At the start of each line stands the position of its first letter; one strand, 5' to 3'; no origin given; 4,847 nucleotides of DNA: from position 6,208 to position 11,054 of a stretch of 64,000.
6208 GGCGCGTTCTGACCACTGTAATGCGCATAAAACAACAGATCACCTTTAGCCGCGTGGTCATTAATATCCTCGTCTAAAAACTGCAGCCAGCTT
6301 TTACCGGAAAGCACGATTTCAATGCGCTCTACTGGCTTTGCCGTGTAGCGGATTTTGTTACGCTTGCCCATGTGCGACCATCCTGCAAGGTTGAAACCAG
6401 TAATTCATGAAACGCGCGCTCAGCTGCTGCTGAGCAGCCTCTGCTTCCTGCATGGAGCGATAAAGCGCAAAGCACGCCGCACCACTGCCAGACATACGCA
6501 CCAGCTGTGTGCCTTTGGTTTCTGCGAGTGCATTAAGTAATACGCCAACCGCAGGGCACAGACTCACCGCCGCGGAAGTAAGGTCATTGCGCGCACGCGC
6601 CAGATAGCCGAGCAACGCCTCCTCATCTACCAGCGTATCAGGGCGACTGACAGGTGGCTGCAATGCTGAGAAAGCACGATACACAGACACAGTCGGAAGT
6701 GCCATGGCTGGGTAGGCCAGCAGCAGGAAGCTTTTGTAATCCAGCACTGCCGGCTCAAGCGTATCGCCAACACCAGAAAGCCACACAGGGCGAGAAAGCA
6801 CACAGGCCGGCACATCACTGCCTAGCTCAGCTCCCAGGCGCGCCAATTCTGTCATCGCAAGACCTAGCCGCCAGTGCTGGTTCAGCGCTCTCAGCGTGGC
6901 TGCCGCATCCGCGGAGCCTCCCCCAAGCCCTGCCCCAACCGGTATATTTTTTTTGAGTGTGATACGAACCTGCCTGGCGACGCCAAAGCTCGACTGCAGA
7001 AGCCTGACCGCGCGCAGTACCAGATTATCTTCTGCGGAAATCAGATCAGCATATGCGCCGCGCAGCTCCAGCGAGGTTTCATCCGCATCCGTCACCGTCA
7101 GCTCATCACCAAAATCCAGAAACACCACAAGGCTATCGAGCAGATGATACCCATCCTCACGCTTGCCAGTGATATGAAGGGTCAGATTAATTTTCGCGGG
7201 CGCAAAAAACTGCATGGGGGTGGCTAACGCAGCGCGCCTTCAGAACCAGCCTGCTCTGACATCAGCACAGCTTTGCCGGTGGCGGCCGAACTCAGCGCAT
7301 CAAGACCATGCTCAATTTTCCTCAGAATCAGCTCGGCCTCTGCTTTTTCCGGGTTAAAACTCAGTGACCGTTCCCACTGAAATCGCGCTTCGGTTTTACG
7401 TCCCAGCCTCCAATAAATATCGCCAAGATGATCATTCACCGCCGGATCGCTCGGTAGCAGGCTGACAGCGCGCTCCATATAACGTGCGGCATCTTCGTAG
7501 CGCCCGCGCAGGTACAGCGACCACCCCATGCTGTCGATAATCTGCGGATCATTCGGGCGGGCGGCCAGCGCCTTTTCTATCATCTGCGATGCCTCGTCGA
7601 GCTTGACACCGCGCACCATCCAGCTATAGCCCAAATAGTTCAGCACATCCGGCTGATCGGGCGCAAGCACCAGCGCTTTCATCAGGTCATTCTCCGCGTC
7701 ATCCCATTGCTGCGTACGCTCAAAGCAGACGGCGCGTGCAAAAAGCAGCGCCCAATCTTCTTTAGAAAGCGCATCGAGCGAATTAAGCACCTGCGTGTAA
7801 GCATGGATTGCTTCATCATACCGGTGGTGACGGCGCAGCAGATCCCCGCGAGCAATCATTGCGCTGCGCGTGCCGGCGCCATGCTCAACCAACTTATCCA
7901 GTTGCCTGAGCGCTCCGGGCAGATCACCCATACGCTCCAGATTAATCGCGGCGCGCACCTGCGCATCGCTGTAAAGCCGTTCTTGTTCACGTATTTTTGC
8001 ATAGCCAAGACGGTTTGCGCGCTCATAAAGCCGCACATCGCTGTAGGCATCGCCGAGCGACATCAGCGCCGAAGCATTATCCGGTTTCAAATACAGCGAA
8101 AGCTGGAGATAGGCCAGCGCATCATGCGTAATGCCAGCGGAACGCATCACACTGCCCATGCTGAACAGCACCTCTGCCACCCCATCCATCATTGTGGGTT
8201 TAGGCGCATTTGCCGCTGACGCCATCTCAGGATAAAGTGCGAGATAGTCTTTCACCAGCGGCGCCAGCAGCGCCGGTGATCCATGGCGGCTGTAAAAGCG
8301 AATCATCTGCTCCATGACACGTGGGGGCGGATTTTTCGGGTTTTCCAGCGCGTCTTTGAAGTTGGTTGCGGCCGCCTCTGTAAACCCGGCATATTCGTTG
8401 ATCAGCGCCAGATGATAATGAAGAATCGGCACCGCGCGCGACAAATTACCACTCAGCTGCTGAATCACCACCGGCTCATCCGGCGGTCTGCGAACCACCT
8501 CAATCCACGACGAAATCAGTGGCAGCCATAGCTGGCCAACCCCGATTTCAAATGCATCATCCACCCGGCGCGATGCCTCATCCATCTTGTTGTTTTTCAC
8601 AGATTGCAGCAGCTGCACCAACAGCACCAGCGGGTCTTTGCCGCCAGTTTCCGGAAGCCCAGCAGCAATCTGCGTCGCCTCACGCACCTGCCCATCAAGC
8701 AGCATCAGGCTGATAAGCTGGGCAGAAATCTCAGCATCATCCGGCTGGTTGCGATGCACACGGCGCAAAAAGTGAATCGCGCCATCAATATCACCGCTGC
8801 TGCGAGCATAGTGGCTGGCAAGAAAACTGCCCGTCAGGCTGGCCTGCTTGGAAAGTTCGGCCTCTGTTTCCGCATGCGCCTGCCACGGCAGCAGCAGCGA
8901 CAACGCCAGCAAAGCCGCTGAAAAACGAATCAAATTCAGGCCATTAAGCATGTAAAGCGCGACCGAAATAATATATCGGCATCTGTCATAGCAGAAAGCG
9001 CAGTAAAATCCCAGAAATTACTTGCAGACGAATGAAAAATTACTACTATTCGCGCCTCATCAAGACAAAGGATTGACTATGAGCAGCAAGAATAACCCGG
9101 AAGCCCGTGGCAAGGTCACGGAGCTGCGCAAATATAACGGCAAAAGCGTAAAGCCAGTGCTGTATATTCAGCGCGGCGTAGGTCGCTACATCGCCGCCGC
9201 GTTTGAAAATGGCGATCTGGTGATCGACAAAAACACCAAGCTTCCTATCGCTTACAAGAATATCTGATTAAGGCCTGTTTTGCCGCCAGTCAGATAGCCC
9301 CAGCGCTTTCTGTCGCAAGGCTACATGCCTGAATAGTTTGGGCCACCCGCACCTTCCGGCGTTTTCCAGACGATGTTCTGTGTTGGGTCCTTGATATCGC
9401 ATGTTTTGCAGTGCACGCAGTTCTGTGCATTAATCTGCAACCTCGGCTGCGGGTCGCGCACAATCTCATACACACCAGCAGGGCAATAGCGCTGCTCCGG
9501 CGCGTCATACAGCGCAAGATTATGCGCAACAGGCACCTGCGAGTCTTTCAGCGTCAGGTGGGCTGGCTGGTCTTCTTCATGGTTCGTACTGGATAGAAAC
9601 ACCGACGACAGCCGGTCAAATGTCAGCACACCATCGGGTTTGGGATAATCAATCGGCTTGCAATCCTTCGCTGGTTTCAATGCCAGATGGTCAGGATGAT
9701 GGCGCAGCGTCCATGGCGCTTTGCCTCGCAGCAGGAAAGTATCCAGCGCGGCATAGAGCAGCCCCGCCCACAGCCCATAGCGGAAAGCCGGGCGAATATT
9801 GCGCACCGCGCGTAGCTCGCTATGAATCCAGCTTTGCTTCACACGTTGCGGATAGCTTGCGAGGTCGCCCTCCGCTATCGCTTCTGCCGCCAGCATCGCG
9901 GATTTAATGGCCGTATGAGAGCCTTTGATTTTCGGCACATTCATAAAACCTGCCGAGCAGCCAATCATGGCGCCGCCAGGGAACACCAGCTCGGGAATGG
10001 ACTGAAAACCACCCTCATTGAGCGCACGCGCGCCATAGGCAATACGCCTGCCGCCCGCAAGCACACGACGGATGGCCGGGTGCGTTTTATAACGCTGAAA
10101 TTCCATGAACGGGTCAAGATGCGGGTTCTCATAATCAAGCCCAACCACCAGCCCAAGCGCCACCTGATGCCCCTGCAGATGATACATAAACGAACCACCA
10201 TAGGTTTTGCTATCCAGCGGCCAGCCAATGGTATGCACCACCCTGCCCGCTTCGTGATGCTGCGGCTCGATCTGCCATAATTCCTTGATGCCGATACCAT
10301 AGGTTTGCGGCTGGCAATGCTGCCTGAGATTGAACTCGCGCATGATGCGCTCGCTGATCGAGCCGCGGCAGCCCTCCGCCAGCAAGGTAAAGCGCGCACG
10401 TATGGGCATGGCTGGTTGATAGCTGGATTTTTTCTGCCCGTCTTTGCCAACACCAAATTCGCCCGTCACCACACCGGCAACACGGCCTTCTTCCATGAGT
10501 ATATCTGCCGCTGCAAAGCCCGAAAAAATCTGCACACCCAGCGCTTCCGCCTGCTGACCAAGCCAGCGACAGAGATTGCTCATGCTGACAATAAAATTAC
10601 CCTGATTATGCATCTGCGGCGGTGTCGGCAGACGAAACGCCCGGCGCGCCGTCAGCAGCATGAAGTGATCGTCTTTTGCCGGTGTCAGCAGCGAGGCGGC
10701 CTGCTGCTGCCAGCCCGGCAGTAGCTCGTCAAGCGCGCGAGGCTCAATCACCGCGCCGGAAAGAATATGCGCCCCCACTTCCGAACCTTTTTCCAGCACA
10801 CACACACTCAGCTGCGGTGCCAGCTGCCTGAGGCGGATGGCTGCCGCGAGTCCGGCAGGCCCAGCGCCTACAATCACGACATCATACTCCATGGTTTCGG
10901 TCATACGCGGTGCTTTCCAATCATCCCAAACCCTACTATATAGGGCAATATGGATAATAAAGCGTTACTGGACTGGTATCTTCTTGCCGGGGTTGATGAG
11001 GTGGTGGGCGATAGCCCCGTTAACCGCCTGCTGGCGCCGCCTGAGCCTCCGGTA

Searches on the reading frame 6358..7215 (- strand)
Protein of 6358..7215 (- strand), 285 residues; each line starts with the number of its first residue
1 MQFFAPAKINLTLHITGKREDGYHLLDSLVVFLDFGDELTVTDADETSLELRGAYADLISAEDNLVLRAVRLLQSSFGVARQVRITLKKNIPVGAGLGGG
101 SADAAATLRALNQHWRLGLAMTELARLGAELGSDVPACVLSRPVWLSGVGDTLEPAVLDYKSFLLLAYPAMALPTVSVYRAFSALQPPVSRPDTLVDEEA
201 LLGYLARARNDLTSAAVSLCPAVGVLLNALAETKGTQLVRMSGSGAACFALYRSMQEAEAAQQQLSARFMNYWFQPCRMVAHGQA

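Call 69: search_protein_families(library=pfam, proteins=[window:6358-7215:-], max_evalue=0.0001)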
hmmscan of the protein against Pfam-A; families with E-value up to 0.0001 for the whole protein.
window:6358-7215:- (285 aa): 2 families
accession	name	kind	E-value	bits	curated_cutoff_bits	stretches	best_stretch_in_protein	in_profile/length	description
PF00288.32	GHMP_kinases_N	-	4.7e-21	75.2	22.3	1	64-141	1-86/87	GHMP kinases N terminal domain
PF08544.19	GHMP_kinases_C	-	1.8e-08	35.1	21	1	207-269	18-83/85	GHMP kinases C terminal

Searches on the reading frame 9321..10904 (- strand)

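Call 54: search_protein_families(library=pfam, proteins=[window:9321-10904:-], max_evalue=0.001)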
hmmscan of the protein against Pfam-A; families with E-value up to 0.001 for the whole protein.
window:9321-10904:- (527 aa): 12 families
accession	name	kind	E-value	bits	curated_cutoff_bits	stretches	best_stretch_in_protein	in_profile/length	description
PF05187.19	Fer4_ETF_QO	-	9.7e-50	167.5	24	1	425-525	1-104/104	Electron transfer flavoprotein-ubiquinone oxidoreductase, 4Fe-4S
PF21162.3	ETFQO_UQ-bd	-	2.8e-43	146.9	27.7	1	202-295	1-96/96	ETF-QO, ubiquinone-binding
PF01946.23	Thi4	-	2.2e-12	47.1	26.2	1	2-47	13-57/235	Thi4 family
PF01266.30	DAO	-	4.9e-12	46.5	27.9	2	8-46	1-39/353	FAD dependent oxidoreductase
PF00890.30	FAD_binding_2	-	6e-11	42.6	20.4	1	8-47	1-38/414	FAD binding domain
PF13450.12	NAD_binding_8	-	2.2e-08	34.7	21.9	1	11-51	1-39/68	NAD(P)-binding Rossmann-like domain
PF07992.20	Pyr_redox_2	-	2e-06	27.9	26.1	1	7-43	1-31/291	Pyridine nucleotide-disulphide oxidoreductase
PF01494.25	FAD_binding_3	-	2.6e-06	27.4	22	1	6-193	1-173/349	FAD binding domain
PF13738.12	Pyr_redox_3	-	1.7e-05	24.7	30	1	10-46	1-35/305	Pyridine nucleotide-disulphide oxidoreductase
PF03486.20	HI0933_like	-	2.8e-05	24.1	50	1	8-48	2-40/244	HI0933-like protein Rossmann domain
PF05834.18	Lycopene_cycl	-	3.8e-05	23.4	23.4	1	8-43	1-36/380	Lycopene cyclase protein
PF12831.13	FAD_oxidored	-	0.00035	20.4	27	1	8-147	1-126/416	FAD dependent oxidoreductase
